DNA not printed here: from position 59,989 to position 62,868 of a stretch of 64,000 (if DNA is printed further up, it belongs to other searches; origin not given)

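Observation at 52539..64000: Type IV pilus operon whose last gene is a PMT/GT39 protein O-glycosyltransferase, with Thr/Pro-rich pilin-like substrates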

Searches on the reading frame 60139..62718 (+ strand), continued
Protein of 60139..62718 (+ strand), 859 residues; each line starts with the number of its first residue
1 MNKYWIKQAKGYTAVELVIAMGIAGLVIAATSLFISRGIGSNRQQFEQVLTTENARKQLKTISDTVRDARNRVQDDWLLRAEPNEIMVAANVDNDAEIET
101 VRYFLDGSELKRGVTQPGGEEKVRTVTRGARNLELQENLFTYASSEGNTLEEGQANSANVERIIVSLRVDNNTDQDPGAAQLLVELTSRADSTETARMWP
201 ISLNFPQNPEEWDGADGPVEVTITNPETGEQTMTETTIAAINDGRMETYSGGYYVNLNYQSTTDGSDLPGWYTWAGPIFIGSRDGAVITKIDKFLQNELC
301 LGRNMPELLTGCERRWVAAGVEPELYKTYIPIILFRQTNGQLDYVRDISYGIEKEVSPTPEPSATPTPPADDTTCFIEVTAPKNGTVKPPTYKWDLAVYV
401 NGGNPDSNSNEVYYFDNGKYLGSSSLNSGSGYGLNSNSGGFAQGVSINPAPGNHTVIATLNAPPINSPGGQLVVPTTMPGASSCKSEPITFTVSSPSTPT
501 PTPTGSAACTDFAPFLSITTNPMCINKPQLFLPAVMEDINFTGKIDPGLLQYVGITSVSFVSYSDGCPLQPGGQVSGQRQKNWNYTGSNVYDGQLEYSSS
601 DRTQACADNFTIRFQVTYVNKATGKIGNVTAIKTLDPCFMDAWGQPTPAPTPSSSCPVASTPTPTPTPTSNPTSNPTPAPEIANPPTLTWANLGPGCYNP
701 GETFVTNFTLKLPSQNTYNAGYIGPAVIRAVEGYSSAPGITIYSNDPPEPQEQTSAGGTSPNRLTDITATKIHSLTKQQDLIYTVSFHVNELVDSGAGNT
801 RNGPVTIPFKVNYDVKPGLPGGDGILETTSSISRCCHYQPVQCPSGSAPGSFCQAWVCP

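Call 35: predict_structure(alignment_id=A1)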
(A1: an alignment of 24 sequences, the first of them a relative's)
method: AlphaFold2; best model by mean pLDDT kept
length: 440 residues; sequences in the alignment: 24
mean_pLDDT: 88.4   pTM: 0.92
mean pLDDT of the five models: 88.4, 86.3, 85.3, 85.0, 83.5
residues with pLDDT >= 90: 278; 70-90: 119; 50-70: 40; < 50: 3
segments of 3 or more residues with pLDDT < 50: none
pLDDT, mean of each block of 10 residues (from residue 1): 84 97 93 80 91 88 95 87 87 94 98 97 98 93 88 98 90 97 95 94 95 91 96 98 93 72 88 89 67 56 70 81 90 95 90 94 67 73 97 97 98 94 82 73
secondary structure, 60 per line:
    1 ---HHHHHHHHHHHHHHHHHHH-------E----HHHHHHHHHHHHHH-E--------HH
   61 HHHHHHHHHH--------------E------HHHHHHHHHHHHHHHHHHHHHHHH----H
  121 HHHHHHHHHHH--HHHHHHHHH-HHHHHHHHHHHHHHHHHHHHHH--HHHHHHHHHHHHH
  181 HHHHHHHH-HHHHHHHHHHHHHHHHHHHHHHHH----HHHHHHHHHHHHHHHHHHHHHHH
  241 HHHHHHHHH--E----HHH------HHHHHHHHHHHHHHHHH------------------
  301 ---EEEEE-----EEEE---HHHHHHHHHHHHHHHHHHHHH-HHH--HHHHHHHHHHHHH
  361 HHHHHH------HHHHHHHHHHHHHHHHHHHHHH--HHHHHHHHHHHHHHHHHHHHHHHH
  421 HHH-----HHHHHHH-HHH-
elements in order: H4-22 H35-48 H59-70 H92-115 H120-131 H134-142 H144-165 H168-188 H190-213 H218-249 H266-282 E304-308 E314-317 H321-341 H348-366 H373-394 H397-423 H429-435

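Call 39: fold_search(model_id=the predicted structure, library=pdb)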
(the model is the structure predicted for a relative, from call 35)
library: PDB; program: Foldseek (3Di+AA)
matches with E <= 10: 313; with E <= 0.001: 11
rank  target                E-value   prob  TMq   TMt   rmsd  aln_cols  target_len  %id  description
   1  9i5k_A                5.1e-22  1.00  0.89  0.80   2.9       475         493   28  Structure of the Chaetomium thermophilum Pmt4 homodimer (C2 symmetry) (released 2025-12-24)
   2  9e61_A                2.4e-18  1.00  0.87  0.54   5.5       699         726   17  Cryo-EM structure of Saccharomyces cerevisiae Pmt4 apo form (released 2025-10-15)
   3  9e6i_B                2.7e-18  1.00  0.87  0.54   5.1       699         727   17  Cryo-EM structure of Saccharomyces cerevisiae Pmt4-Ccw5 complex (released 2025-10-15)
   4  9i5l_A                3.1e-18  1.00  0.89  0.57   3.7       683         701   20  Structure of the Chaetomium thermophilum Pmt4 homodimer (C1 symmetry) (released 2025-12-24)
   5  9e61_B                4.6e-18  1.00  0.86  0.54   5.4       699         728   17  Cryo-EM structure of Saccharomyces cerevisiae Pmt4 apo form (released 2025-10-15)
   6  6p25_A                2.0e-16  1.00  0.90  0.55   4.3       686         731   20  Structure of S. cerevisiae protein O-mannosyltransferase Pmt1-Pmt2 complex bound to the sugar donor and a peptide acce (released 2019-07-10)
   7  6p25_B                3.4e-15  1.00  0.89  0.58   4.2       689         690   18  Structure of S. cerevisiae protein O-mannosyltransferase Pmt1-Pmt2 complex bound to the sugar donor and a peptide acce (released 2019-07-10)
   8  3wak                  1.2e-06  1.00  0.56  0.32  12.8       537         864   13  Crystal structure of the Archaeoglobus fulgidus oligosaccharyltransferase (O29867_ARCFU) in the apo form (released 2013-10-30)
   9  7e9s_A                1.8e-06  1.00  0.58  0.32  13.6       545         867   11  Archaeal oligosaccharyltransferase AglB from Archaeoglobus fulgidus in complex with an inhibitory peptide and a dolich (released 2021-09-08)
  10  6ezn_F                3.2e-04  1.00  0.51  0.37  11.8       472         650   10  Cryo-EM structure of the yeast oligosaccharyltransferase (OST) complex (released 2018-01-17)
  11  3rce_A                4.4e-04  1.00  0.52  0.36  11.8       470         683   11  Bacterial oligosaccharyltransferase PglB (released 2011-06-15)
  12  8if8_B                2.9e-03  1.00  0.51  0.38   7.2       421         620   14  Arabinosyltransferase AftA (released 2023-05-31)
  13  9s6u_A                2.9e-03  1.00  0.52  0.44   6.8       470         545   13  Ternary cryo-EM structure of human ALG9 with Dol25-PP-GlcNAc2Man8, Dol25-P-Man and Fab (released 2026-03-18)
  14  7zlh_A                3.0e-03  1.00  0.50  0.36  12.5       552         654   12  Cryo-EM structure of C-mannosyltransferase CeDPY19, in apo state, bound to CMT2-Fab and anti-Fab nanobody (released 2023-01-11)
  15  9dm5                  6.8e-03  1.00  0.41  0.46  10.4       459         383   12  Product-Bound mannosyltransferase PimE (released 2025-06-25)
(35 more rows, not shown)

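Call 47: find_related_loci(query=A2, collection=metagenome_contigs, flank=8000)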
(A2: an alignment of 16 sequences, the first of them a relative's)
Query A2 (460 aa) in metagenome_contigs; peptide patterns used: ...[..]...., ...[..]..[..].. (x = any residue, [..] = any of these).
600 stretches matched a pattern (row limit reached: there are more); 503 encode a relative of the query (tblastn E <= 1e-3); the best 80 are kept; 80 distinct loci.
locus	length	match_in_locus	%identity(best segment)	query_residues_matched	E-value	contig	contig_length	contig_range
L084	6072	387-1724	65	14-460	0e+0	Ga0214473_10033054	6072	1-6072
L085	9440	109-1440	62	16-458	0e+0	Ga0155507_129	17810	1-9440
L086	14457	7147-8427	65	33-460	0e+0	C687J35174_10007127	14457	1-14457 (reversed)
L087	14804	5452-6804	62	13-458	0e+0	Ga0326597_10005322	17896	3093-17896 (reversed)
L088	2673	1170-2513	60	16-458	0e+0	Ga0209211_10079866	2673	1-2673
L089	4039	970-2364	59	15-460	0e+0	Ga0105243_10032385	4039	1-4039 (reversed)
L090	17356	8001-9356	59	16-458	0e+0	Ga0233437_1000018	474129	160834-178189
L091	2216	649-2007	59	11-460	0e+0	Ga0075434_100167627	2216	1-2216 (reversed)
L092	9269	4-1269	63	38-458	0e+0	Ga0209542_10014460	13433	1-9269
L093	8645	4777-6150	57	8-460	0e+0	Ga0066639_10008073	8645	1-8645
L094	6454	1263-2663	59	1-460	0e+0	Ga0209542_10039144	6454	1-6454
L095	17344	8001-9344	58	16-458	2e-176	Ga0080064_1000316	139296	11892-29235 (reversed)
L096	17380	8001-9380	60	1-460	0e+0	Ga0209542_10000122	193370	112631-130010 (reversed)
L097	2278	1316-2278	59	2-320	1e-123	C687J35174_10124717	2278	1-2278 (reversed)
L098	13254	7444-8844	42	5-460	1e-116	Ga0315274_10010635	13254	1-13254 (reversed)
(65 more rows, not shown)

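Call 52: search_protein_families(library=pfam, proteins=[L055:4397-5506:+, L045:3115-5136:+, L009:227-1468:+, L009:9457-9951:+], max_evalue=0.001)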
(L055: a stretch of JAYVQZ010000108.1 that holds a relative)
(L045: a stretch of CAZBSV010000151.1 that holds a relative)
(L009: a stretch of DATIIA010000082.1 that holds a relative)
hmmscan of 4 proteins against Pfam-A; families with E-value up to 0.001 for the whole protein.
L055:4397-5506:+ (369 aa): 1 family
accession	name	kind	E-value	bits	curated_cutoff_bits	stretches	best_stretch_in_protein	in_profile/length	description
PF00535.33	Glycos_transf_2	-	1.5e-28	100.2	23.3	1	53-214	1-165/168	Glycosyl transferase family 2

L045:3115-5136:+ (673 aa): 0 families

L009:227-1468:+ (413 aa): 6 families
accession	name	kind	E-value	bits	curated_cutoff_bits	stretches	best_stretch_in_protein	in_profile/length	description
PF00534.26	Glycos_transf_1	-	7.4e-33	113.9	26.4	1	223-381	9-170/172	Glycosyl transferases group 1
PF13692.12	Glyco_trans_1_4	-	6.4e-32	111.2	27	1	229-369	2-142/142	Glycosyl transferases group 1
PF13439.12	Glyco_transf_4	-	6.4e-24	85.3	28.5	1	34-210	2-170/170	Glycosyltransferase Family 4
PF13579.12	Glyco_trans_4_4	-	6.1e-14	53.1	29.7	1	38-198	5-151/158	Glycosyl transferase 4-like domain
PF20706.3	GT4-conflict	-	1.4e-06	28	26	1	24-362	2-335/385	Family 4 Glycosyltransferase in conflict systems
PF13477.12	Glyco_trans_4_2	-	0.00014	22.5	23.4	1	33-139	6-105/139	Glycosyl transferase 4-like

L009:9457-9951:+ (164 aa): 1 family
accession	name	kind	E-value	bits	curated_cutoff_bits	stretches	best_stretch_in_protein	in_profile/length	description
PF13473.12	Cupredoxin_1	-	7e-08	32.9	27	1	75-163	21-104/104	Cupredoxin-like domain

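Call 56: search_protein_families(library=ncbifam, proteins=[L001:14008-15390:+, L001:20002-20415:+], max_evalue=0.001)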
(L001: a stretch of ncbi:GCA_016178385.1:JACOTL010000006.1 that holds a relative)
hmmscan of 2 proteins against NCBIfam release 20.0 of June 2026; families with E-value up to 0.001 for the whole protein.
L001:14008-15390:+ (460 aa): 0 families

L001:20002-20415:+ (137 aa): 9 families
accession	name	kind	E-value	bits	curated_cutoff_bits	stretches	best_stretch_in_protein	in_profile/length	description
TIGR02199.1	rfaE_dom_II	equivalog_domain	2.2e-17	63.2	181.5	1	5-114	13-123/144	D-glycero-beta-D-manno-heptose 1-phosphate adenylyltransferase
TIGR00125.1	cyt_tran_rel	domain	1.8e-14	53.7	27.7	1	5-69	1-63/65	adenylyltransferase/cytidyltransferase family protein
NF008454.0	PRK11316.1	equivalog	1.1e-13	50.6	521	1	6-112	343-450/475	bifunctional D-glycero-beta-D-manno-heptose-7-phosphate kinase/D-glycero-beta-D-manno-heptose 1-phosphate adenylyltransferase HldE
NF001985.0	PRK00777.1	subfamily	1.2e-10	41.6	104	1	5-122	6-126/157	pantetheine-phosphate adenylyltransferase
TIGR01518.1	g3p_cytidyltrns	equivalog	9e-09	35.5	165.4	1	6-98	1-93/125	glycerol-3-phosphate cytidylyltransferase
NF002250.0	PRK01170.1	subfamily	1.3e-07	31.4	489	1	6-123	3-121/322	bifunctional pantetheine-phosphate adenylyltransferase/NTP phosphatase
NF004162.0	PRK05627.1-5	equivalog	1.5e-05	24.6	241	1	3-71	13-84/304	bifunctional riboflavin kinase/FAD synthetase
NF041124.1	CoaD_Thcocales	equivalog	8.9e-05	22.4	290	1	5-64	6-65/156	phosphopantetheine adenylyltransferase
TIGR01526.1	nadR_NMN_Atrans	equivalog_domain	8.9e-05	21.9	341.15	1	7-59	5-54/325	nicotinamide-nucleotide adenylyltransferase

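Call 57: find_homologous_proteins(query=window:60139-62715:+, max_evalue=0.001)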
Query window:60139-62715:+ (859 aa): 3 proteins with E <= 0.001 among 8000 candidates.
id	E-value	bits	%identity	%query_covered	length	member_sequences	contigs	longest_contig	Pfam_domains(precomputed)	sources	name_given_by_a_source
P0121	0.0e+0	1983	100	100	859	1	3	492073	-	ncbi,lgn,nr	ncbi:MAG: type II secretion system protein [Candidatus Andersenbacteria bacterium]|nr:type II secret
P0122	4.5e-97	344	48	40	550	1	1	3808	-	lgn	-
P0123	6.8e-94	334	46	40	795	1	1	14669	PF07495.20,PF17957.8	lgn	-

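Call 60: find_encoding_contigs(protein=P0002, flank=10000, max_places=2)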
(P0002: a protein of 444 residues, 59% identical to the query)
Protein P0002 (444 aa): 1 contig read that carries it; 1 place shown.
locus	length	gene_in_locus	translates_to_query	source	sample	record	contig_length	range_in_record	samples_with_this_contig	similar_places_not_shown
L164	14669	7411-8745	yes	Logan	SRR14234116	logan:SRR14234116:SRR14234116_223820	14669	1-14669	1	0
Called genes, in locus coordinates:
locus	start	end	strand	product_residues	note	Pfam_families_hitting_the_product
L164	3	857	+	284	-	?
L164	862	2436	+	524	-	PF13620:CarboxypepD_reg, PF13715:CarbopepD_reg_2 (faint), PF13620:CarboxypepD_reg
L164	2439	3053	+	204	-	-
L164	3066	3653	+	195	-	PF07963:N_methyl (weak)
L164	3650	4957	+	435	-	-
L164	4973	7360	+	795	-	PF17957:Big_7, PF07495:Y_Y_Y (faint), PF17957:Big_7 (weak)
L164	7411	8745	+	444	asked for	PF02366:PMT, PF13231:PMT_2, PF16192:PMT_4TMC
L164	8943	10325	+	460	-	-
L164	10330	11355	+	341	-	PF11104:PilM_2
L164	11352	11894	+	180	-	-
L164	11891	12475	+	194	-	-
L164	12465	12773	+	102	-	-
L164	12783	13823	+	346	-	PF11104:PilM_2, PF14450:FtsA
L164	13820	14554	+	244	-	-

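Call 67: predict_structure(alignment_id=A3)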
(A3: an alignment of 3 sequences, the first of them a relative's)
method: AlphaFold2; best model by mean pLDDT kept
length: 859 residues; sequences in the alignment: 3
mean_pLDDT: 30.4   pTM: 0.22
mean pLDDT of the five models: 30.4, 29.1, 28.2, 27.6, 27.4
residues with pLDDT >= 90: 0; 70-90: 0; 50-70: 13; < 50: 846
segments of 3 or more residues with pLDDT < 50: 1-18, 20-22, 24-216, 223-231, 237-859
pLDDT, mean of each block of 10 residues (from residue 1): 34 44 41 32 31 33 34 29 28 31 33 34 29 38 44 39 38 31 29 30 43 45 45 50 36 28 25 28 31 28 36 31 28 26 26 25 26 23 27 26 30 33 32 25 25 24 24 23 23 22 24 22 24 28 28 26 26 27 26 25 26 30 30 30 25 25 32 32 29 28 30 31 31 31 29 29 33 30 32 31 30 30 31 29 37 31
secondary structure, 60 per line:
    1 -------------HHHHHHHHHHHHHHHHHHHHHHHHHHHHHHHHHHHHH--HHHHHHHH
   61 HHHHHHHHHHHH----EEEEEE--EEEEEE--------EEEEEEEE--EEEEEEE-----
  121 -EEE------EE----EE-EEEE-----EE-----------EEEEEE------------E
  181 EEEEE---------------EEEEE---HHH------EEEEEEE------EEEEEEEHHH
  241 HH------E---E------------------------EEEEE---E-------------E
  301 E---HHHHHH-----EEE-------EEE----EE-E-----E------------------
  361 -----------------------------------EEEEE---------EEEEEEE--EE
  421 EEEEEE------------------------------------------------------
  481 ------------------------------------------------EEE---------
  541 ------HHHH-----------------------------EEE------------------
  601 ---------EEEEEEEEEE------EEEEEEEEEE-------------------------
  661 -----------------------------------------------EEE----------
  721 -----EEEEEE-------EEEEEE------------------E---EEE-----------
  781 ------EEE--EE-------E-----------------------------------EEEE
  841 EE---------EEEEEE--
elements in order (helices of 4 or more, strands of 3 or more residues): H14-50 H53-72 E77-82 E85-90 E99-106 E109-115 E122-124 E140-143 E162-167 E180-185 E201-205 E218-224 E231-237 H238-242 E278-282 H305-310 E316-318 E326-328 E396-400 E410-416 E419-426 E529-531 H547-550 E580-582 E610-619 E626-635 E708-710 E726-731 E739-744 E767-769 E787-789 E837-842 E852-857
